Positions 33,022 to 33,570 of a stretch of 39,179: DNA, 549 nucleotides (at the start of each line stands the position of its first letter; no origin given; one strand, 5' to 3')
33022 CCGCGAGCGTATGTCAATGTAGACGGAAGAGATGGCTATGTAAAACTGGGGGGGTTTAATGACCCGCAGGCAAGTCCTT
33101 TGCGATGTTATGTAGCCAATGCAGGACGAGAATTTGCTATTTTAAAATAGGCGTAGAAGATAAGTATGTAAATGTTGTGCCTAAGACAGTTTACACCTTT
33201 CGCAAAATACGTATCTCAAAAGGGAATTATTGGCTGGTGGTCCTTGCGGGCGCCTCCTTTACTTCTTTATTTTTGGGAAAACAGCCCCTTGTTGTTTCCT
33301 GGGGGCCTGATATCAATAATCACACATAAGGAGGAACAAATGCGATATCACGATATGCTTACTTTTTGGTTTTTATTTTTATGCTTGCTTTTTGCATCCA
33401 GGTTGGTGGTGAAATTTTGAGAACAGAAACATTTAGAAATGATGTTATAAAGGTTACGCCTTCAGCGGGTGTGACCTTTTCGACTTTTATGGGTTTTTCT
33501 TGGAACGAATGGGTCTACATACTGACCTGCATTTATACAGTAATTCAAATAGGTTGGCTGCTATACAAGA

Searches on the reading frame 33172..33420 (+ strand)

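Call 46: search_protein_families(library=phrogs, proteins=[window:33172-33420:+], max_evalue=0.01)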
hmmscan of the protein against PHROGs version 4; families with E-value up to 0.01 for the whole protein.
window:33172-33420:+ (82 aa): 1 family
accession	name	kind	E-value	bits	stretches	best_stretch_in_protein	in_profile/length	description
phrog_21381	-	unknown function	0.0037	18.2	0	55-78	3-25/33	-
